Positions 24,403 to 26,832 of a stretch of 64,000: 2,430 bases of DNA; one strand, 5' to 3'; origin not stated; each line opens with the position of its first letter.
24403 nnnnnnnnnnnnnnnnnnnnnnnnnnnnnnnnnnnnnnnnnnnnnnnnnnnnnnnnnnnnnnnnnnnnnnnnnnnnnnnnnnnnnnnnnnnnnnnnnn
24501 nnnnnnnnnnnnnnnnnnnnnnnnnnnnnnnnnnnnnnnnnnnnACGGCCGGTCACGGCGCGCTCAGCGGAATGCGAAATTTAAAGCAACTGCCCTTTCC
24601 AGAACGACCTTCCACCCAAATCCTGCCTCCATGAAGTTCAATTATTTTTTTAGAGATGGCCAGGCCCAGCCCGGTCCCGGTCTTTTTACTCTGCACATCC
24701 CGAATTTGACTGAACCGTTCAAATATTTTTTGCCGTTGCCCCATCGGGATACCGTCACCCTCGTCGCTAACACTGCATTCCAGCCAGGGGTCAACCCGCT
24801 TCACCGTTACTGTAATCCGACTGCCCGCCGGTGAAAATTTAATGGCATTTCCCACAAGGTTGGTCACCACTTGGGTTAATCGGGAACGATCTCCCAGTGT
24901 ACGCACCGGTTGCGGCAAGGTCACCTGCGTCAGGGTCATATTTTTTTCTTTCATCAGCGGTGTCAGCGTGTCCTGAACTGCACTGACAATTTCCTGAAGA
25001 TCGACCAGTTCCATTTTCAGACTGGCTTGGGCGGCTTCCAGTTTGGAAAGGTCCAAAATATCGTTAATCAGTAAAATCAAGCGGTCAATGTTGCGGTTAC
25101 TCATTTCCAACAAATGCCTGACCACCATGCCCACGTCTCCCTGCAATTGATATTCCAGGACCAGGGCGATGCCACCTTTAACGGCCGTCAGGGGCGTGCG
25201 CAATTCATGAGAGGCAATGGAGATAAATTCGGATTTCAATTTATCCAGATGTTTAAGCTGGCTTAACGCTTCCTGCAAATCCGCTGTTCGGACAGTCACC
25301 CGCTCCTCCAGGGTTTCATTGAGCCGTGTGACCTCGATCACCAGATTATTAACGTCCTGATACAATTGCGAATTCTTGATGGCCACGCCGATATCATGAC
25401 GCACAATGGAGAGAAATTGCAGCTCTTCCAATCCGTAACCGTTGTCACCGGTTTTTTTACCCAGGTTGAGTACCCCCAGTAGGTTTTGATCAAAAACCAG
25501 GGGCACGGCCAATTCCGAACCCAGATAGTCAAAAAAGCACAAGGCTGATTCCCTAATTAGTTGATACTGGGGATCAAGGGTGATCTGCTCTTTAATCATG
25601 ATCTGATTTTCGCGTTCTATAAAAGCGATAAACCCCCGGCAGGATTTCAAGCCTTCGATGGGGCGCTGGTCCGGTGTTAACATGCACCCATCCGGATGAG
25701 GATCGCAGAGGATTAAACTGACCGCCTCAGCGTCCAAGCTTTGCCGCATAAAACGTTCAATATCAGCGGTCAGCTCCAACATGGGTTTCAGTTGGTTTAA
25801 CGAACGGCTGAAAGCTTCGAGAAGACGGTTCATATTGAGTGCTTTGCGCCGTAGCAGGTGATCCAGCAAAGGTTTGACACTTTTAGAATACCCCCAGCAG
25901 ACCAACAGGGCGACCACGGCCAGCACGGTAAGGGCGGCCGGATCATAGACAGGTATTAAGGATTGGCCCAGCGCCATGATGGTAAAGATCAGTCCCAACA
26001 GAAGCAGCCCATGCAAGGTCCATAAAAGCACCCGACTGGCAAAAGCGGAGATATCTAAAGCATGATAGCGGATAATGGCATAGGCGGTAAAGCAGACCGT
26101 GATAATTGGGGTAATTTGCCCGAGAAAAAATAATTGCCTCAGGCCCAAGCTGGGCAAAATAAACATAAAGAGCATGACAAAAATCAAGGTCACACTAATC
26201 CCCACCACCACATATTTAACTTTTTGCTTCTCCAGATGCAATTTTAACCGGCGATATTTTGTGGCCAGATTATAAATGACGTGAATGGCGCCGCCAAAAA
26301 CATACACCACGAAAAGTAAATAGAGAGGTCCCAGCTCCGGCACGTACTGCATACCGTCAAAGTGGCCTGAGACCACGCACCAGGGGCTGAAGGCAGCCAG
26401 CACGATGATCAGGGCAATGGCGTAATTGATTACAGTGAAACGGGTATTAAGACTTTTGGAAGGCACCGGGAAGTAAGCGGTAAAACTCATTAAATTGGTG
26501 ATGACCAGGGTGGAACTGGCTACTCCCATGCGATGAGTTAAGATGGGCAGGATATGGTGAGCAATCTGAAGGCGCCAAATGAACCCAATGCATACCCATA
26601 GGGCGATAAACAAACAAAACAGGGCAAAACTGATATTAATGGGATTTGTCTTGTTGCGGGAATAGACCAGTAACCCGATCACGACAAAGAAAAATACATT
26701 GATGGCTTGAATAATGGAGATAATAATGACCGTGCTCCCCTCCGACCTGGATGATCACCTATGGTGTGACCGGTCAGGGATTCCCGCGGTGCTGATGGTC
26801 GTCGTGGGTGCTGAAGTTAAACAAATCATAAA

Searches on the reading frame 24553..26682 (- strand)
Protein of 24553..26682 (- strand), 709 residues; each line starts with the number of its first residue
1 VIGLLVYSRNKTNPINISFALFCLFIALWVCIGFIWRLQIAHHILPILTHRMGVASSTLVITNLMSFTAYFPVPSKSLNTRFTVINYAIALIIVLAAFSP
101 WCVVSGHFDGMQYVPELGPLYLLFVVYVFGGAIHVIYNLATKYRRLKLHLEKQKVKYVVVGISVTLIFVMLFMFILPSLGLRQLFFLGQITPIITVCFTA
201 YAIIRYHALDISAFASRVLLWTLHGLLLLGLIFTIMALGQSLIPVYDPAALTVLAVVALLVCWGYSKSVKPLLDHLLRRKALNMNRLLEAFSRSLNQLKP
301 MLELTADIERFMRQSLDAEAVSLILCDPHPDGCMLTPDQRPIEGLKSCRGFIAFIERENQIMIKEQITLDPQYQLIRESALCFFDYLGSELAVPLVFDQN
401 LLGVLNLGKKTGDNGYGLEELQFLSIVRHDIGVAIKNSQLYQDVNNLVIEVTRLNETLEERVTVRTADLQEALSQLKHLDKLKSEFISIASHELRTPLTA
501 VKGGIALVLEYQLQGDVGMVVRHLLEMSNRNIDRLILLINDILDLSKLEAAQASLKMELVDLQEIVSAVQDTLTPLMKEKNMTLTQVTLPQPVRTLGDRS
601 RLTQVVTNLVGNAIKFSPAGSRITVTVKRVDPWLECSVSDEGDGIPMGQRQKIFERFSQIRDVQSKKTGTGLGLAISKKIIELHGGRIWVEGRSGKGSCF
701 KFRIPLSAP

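Call 34: search_protein_families(library=ncbifam, proteins=[window:24553-26682:-], max_evalue=0.00001)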
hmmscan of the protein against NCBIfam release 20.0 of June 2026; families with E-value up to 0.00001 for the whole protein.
window:24553-26682:- (709 aa): 77 families (the best 25 are shown)
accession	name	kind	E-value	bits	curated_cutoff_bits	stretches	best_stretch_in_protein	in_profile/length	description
NF046044.1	PnpS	equivalog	2e-59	201.6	400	1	465-705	152-390/390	two-component system histidine kinase PnpS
NF033092.0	HK_WalK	equivalog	7e-55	186.7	725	1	477-705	366-593/594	cell wall metabolism sensor histidine kinase WalK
TIGR02966.1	phoR_proteo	equivalog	9.7e-55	185.9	334.2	1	472-704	103-333/333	phosphate regulon sensor histidine kinase PhoR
NF011874.0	PRK15347.1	equivalog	8.1e-52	176.4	852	1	444-708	359-616/921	two component system sensor kinase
NF047465.1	hybrid_HK_LvrA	exception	9.5e-52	176.1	1200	1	442-709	165-425/819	hybrid histidine kinase/response regulator LvrA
TIGR02956.1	TMAO_torS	equivalog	1.1e-51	176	676.5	1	434-707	401-683/967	TMAO reductase system sensor histidine kinase/response regulator TorS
NF041880.1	EPS_EpsF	equivalog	3.2e-48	164.5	900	1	468-704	259-491/492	response regulator EpsF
NF047874.1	MASE3_PAS_HK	subfamily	6.5e-48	164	560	1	421-706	341-625/655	MASE3 domain-containing sensor histidine kinase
NF040691.1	MtrAB_MtrB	equivalog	3.6e-47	161.5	450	1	466-708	254-494/507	MtrAB system histidine kinase MtrB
NF006800.0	PRK09303.1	equivalog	5.1e-47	160.6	342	1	469-706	137-377/383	histidine kinase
NF041735.1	hist_kin_RppB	equivalog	3.3e-46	158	400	1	485-705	218-438/438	two-component system sensor histidine kinase RppB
NF008318.0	PRK11107.1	equivalog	1.1e-44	152.8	890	1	453-707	264-519/920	two-component sensor histidine kinase BarA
NF038297.2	hybrid_HK_HrmK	equivalog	4.3e-43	147.9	725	1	444-707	198-458/607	hybrid histidine kinase/response regulator HrmK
NF008099.0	PRK10841.1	equivalog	2.5e-42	144.7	920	1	468-706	455-690/949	two-component system sensor histidine kinase RcsC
NF045911.1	TCSHisKinNblS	equivalog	4.3e-41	140.9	1000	1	461-705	367-619/621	two-component system sensor histidine kinase NblS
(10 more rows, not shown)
